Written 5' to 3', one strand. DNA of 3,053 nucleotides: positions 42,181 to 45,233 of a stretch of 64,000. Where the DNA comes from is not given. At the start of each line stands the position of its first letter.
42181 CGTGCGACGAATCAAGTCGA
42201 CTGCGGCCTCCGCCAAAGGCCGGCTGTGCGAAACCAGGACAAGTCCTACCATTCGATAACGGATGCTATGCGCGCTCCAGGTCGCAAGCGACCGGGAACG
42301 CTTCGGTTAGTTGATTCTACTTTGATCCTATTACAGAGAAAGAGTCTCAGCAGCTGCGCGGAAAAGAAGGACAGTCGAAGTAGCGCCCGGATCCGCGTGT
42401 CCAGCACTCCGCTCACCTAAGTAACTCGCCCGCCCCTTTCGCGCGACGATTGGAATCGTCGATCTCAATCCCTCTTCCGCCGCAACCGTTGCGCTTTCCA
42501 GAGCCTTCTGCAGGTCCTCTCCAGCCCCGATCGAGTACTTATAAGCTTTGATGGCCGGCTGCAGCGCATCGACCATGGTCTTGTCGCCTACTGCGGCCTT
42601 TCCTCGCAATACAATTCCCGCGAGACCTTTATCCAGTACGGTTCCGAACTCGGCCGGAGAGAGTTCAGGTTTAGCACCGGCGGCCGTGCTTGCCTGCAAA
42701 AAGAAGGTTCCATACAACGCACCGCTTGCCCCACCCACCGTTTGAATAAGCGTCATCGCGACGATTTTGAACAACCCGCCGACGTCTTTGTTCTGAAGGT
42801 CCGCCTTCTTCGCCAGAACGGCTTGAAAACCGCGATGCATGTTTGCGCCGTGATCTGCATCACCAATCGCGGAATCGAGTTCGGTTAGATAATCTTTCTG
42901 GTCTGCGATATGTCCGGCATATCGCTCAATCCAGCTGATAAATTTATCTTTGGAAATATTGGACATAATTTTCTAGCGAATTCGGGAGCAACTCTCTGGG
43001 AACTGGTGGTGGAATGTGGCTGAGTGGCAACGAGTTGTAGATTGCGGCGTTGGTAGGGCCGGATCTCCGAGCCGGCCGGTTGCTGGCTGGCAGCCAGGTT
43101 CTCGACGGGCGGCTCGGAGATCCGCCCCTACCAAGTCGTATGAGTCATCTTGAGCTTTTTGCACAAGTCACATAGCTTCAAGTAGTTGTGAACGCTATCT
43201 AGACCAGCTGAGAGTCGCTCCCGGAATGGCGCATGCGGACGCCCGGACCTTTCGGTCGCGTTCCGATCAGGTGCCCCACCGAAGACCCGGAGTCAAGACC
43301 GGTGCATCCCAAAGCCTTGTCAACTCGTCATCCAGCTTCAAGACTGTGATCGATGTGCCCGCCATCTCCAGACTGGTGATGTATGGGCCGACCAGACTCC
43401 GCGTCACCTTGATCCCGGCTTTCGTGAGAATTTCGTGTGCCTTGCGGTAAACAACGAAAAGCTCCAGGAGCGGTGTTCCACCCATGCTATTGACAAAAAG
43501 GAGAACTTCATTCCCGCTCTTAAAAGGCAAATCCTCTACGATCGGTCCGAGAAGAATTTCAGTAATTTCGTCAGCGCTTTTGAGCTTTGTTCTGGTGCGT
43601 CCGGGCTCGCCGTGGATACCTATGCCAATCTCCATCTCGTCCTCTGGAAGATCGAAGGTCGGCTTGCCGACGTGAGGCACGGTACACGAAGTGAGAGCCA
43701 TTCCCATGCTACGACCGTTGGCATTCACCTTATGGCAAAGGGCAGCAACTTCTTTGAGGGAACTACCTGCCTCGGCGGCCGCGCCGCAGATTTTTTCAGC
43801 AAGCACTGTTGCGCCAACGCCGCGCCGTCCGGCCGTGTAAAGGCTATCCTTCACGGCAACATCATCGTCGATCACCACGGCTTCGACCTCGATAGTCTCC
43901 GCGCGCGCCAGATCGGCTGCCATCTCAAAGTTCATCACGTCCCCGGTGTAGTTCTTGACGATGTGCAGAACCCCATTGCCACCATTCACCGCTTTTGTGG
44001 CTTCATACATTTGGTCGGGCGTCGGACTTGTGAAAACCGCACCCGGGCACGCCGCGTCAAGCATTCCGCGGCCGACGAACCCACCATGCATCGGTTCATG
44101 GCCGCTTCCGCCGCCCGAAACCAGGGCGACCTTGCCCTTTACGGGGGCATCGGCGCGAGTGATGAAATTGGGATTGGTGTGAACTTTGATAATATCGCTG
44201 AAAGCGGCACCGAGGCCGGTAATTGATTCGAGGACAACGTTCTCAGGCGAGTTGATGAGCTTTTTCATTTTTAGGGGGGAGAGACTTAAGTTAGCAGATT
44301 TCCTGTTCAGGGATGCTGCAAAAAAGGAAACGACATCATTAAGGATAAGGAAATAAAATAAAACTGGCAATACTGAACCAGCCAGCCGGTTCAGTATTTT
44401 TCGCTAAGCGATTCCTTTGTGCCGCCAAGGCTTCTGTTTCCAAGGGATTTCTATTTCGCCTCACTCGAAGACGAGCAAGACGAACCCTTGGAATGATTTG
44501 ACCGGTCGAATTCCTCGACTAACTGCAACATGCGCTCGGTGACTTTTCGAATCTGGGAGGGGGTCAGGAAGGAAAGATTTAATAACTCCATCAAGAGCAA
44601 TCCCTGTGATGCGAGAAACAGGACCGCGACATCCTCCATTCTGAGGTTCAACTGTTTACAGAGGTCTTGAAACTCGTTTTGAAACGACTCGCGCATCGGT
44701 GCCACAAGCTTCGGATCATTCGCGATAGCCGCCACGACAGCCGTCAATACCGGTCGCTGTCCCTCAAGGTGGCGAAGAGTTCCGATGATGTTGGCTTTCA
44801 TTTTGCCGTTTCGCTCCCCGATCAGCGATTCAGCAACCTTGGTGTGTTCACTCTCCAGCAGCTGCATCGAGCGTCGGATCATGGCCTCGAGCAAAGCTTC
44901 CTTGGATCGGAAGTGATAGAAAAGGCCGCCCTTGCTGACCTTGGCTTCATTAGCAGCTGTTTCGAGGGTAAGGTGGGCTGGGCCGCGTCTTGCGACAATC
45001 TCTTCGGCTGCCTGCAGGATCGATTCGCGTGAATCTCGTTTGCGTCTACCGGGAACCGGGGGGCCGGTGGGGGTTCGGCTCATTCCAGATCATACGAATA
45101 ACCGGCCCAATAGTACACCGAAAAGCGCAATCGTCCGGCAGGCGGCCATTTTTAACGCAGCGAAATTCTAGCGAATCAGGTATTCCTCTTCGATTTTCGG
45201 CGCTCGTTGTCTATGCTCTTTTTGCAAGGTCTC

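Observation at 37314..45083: Self-sufficient DHA-kinase operon: tetR, then dhaK-dhaL-dhaM(EIIA-HPr-full EI)-glpK2-orphan SBP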

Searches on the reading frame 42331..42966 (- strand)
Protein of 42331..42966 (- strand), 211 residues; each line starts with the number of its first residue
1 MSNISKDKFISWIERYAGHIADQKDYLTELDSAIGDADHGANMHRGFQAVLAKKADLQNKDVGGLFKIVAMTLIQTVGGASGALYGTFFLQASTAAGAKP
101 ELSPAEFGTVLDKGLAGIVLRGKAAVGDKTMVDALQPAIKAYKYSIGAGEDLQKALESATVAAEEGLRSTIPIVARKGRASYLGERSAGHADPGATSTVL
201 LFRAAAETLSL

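Call 3: search_protein_families(library=pfam, proteins=[window:42331-42966:-])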
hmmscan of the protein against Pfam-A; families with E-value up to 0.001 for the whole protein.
window:42331-42966:- (211 aa): 1 family
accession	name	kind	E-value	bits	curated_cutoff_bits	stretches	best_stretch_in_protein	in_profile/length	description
PF02734.22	Dak2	-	1.2e-53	182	27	1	33-206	1-173/174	DAK2 domain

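Call 4: search_protein_families(library=ncbifam, proteins=[window:42331-42966:-])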
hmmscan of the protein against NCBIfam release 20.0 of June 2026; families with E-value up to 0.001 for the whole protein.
window:42331-42966:- (211 aa): 4 families
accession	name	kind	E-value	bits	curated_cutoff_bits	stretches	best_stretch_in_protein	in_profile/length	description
TIGR02365.1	dha_L_ycgS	equivalog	2.4e-69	233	138.3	1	10-206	2-195/196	dihydroxyacetone kinase subunit DhaL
NF011049.0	PRK14479.1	subfamily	4.1e-56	190.7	492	1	3-209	358-566/568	dihydroxyacetone kinase family protein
TIGR02361.1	dak_ATP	equivalog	1.8e-30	106.1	574.95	1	3-205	379-582/583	glycerone kinase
TIGR03599.1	YloV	subfamily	6.5e-06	25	396.1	1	11-170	3-162/530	DAK2 domain fusion protein YloV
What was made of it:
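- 42331..42966 (-): dhaL: ADP-binding subunit (211 aa). Dak2 1e-53; TIGR02365 233 against 138 (calls 3, 4).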

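Call 34: search_solved_structures(query=window:42331-42966:-, max_evalue=1e-10, show_alignments=1)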
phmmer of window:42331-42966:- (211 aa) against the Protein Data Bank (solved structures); distinct sequences matched with E-value up to 1e-10: 6.
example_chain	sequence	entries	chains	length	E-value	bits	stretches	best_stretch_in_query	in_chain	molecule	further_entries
3pnl_B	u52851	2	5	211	4.2e-52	179.9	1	2-204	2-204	PTS-dependent dihydroxyacetone kinase, ADP-binding subunit dhaL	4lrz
2btd_A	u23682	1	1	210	8e-52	179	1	4-204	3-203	PTS-DEPENDENT DIHYDROXYACETONE KINASE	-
3cr3_A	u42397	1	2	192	2.2e-35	125.3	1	7-208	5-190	PTS-dependent dihydroxyacetone kinase, ADP-binding subunit dhaL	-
1un9_A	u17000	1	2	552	6.9e-20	74.8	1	13-208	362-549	DIHYDROXYACETONE KINASE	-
1un8_A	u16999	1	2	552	9.7e-20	74.3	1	13-208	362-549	DIHYDROXYACETONE KINASE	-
26vk_A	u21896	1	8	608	3.9e-11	46.3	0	17-196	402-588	Dihydroxyacetone kinase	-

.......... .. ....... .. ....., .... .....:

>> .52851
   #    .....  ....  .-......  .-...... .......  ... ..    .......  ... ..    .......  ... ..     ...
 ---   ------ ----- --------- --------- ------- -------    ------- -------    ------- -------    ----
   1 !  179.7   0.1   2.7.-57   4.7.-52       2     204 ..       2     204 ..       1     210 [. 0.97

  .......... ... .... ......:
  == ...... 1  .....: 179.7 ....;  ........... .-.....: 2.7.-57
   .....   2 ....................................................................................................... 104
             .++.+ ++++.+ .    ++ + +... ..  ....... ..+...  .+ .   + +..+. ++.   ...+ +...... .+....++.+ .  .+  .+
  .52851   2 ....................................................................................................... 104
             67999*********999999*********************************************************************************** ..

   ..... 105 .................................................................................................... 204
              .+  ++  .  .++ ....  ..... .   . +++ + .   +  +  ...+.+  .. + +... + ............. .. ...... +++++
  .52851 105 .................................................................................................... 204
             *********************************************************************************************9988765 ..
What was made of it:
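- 42331..42966 (-): E. coli DhaL 3pnl_B E 4e-52, with the IGDADHG Mg/ADP motif conserved (call 34).
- On PTS-dependent DHA kinase, subunit DhaL (TIGR02365): IGDADHG aligns with E. coli 3pnl_B (call 34).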

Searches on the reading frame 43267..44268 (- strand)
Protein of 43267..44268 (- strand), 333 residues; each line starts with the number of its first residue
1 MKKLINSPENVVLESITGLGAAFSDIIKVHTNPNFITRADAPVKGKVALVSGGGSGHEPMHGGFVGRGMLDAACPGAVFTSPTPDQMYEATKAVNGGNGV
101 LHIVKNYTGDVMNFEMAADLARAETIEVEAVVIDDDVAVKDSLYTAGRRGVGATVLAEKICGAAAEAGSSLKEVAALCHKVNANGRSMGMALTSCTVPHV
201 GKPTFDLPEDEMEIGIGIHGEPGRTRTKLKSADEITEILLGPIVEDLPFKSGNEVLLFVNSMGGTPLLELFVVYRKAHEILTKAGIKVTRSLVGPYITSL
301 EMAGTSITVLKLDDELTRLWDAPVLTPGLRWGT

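Call 3: search_protein_families(library=pfam, proteins=[window:43267-44268:-])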
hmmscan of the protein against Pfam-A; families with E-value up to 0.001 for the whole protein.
window:43267-44268:- (333 aa): 1 family
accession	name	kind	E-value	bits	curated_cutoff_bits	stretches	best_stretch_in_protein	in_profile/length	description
PF02733.22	Dak1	-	9.2e-135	449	31.4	1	18-327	2-312/313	Dak1 domain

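Call 4: search_protein_families(library=ncbifam, proteins=[window:43267-44268:-])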
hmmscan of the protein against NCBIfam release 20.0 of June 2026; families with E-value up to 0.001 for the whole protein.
window:43267-44268:- (333 aa): 4 families
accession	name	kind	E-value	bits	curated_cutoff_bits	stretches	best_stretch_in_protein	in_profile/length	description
TIGR02363.1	dhaK1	equivalog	2.2e-148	493.7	406.25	1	1-327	1-327/329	dihydroxyacetone kinase subunit DhaK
NF011049.0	PRK14479.1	subfamily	1.2e-135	453.3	492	1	1-331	1-329/568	dihydroxyacetone kinase family protein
TIGR02361.1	dak_ATP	equivalog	6.7e-95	318.8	574.95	1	2-328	1-342/583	glycerone kinase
TIGR02362.1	dhaK1b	equivalog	2.4e-76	257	413.25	1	3-315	1-311/326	DhaKLM operon coactivator DhaQ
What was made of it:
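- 43267..44268 (-): dhaK: DHA-binding subunit (333 aa; true start is the ATG at 44268). Dak1 9e-135; TIGR02363 493.7 bits against cut-off 406 (calls 3, 4).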

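Call 33: search_solved_structures(query=window:43267-44268:-, max_evalue=1e-20, show_alignments=1)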
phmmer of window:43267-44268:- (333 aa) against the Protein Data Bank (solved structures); distinct sequences matched with E-value up to 1e-20: 12.
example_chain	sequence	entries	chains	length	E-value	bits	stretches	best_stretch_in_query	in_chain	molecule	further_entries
4lrx_A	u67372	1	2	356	3.6e-112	378.2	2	1-239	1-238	PTS-dependent dihydroxyacetone kinase, dihydroxyacetone-binding subunit DhaK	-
1oi2_A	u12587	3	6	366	4e-112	378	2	1-239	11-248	HYPOTHETICAL PROTEIN YCGT | DIHYDROXYACETONE KINASE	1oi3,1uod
1uoe_A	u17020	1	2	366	9.3e-112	376.8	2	1-238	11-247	DIHYDROXYACETONE KINASE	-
3pnk_A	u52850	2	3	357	1.2e-111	376.5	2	2-239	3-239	PTS-dependent dihydroxyacetone kinase, dihydroxyacetone-binding subunit dhaK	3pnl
4lry_A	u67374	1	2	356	2.2e-111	375.6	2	1-239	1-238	PTS-dependent dihydroxyacetone kinase, dihydroxyacetone-binding subunit DhaK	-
3pno_A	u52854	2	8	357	1.1e-110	373.2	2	2-239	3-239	PTS-dependent dihydroxyacetone kinase, dihydroxyacetone-binding subunit dhaK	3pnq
3pnm_A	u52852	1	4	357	3.3e-110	371.7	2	2-239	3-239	PTS-dependent dihydroxyacetone kinase, dihydroxyacetone-binding subunit dhaK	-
3ct4_A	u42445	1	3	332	1.6e-100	339.9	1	2-315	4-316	PTS-dependent dihydroxyacetone kinase, dihydroxyacetone-binding subunit dhaK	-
2iu4_A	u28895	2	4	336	3.4e-50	174.5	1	46-314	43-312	DIHYDROXYACETONE KINASE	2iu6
1un8_A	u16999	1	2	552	4.3e-49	170.9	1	21-318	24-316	DIHYDROXYACETONE KINASE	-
1un9_A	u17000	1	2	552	4.3e-49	170.9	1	21-318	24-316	DIHYDROXYACETONE KINASE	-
26vk_A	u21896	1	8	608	9.9e-49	169.7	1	35-312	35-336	Dihydroxyacetone kinase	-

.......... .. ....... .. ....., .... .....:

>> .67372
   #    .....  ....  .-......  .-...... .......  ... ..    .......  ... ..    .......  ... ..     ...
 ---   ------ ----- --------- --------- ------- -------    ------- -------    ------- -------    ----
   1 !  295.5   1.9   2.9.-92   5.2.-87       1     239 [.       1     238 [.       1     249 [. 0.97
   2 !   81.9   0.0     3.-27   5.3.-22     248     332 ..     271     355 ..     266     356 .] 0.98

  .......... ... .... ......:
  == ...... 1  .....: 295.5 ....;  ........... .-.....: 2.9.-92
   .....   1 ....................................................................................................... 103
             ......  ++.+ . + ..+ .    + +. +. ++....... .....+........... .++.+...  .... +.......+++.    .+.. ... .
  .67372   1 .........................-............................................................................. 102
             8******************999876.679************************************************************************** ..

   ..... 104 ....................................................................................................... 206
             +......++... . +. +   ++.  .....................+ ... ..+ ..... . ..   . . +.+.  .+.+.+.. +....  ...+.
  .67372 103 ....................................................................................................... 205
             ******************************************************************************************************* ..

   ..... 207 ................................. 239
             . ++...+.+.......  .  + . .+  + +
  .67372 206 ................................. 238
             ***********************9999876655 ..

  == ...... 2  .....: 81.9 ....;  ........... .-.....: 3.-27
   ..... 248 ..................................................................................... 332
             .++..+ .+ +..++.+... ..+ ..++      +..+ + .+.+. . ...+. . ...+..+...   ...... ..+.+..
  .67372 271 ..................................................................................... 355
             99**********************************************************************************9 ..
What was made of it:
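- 43267..44268 (-): E. coli DhaK 4lrx E 4e-112, with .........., NYTGD and GIHGEPG (the His218 equivalent) conserved (call 33).
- On PTS-dependent DHA kinase, subunit DhaK (TIGR02363): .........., NYTGD and GIHGEPG align with E. coli 4lrx (call 33).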

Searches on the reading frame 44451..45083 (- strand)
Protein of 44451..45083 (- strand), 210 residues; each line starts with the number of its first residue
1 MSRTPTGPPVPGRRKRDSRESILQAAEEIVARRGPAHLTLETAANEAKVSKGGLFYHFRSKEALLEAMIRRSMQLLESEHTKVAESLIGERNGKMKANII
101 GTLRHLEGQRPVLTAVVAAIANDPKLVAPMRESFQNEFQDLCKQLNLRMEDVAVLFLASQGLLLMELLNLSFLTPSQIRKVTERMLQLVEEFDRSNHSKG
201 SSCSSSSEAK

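Call 3: search_protein_families(library=pfam, proteins=[window:44451-45083:-])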
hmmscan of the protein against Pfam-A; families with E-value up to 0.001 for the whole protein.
window:44451-45083:- (210 aa): 2 families
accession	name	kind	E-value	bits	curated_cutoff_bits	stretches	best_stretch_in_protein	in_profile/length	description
PF00440.29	TetR_N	-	4.2e-13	49.3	24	1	22-68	1-47/47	Bacterial regulatory proteins, tetR family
PF17937.6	TetR_C_28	-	1.1e-11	45.3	26.4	1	102-189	11-95/96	Tetracyclin repressor-like, C-terminal domain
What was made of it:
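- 44451..45083 (-): tetR: TetR-family regulator (210 aa). It lies upstream of dhaK here and in every relative examined. Pfam TetR_N 4e-13 and TetR_C_28 1e-11 (call 3).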

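Call 4: search_protein_families(library=ncbifam, proteins=[window:44451-45083:-])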
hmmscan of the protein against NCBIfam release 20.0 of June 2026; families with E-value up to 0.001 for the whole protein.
window:44451-45083:- (210 aa): 20 families
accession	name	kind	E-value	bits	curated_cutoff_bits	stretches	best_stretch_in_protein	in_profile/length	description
NF041196.1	ScbR_bind_reg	equivalog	9.5e-12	45.5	150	1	14-85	3-74/191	ScbR family autoregulator-binding transcription factor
NF051852.1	efflux_TF_MtrR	exception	3.3e-10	40.1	280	1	18-86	11-79/205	multidrug efflux system transcriptional repressor MtrR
TIGR03384.1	betaine_BetI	equivalog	1.5e-09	37.8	201.3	1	19-86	10-77/189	choline-binding transcriptional repressor BetI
TIGR03613.1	RutR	equivalog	2e-08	34.3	368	1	16-78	7-69/202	pyrimidine utilization regulatory protein R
NF050111.1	TransRegSACE7040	equivalog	2.5e-08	34.1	250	1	18-86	2-71/186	SACE_7040 family transcriptional regulator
NF001978.0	PRK00767.1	equivalog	1.3e-07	31.7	118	1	19-105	11-97/197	transcriptional regulator BetI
NF053516.1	TranRepPrsAVib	equivalog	2e-07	31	300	1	15-95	4-84/208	TetR family transcriptional repressor PsrA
NF011572.0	PRK14996.1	equivalog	2.3e-07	30.9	144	1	16-82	7-74/192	TetR family transcriptional regulator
NF007430.0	PRK09975.1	equivalog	2.3e-07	30.2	274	1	18-106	12-100/220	acrEF/envCD operon transcriptional regulator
NF010319.1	PRK13756.1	equivalog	1.3e-06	28.4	265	1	18-82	3-64/199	tetracycline resistance transcriptional repressor TetR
NF011584.0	PRK15008.1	equivalog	3.5e-06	27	230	1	18-75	19-76/212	HTH-type transcriptional regulator RutR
NF007949.0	PRK10668.1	equivalog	4.9e-06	26.2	271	1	15-74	9-68/216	multidrug efflux transporter transcriptional repressor AcrR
NF053878.1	FATransRegFadRBac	equivalog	1.6e-05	24.8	200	1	20-97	6-82/190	fatty acid metabolism transcriptional regulator FadR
NF007015.0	PRK09480.1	equivalog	1.9e-05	24.3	120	1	14-98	7-88/197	nucleoid occlusion factor SlmA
NF051457.1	acryl_TF_AcuR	equivalog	2.2e-05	23.9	247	1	8-74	8-74/204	acrylate utilization transcriptional regulator AcuR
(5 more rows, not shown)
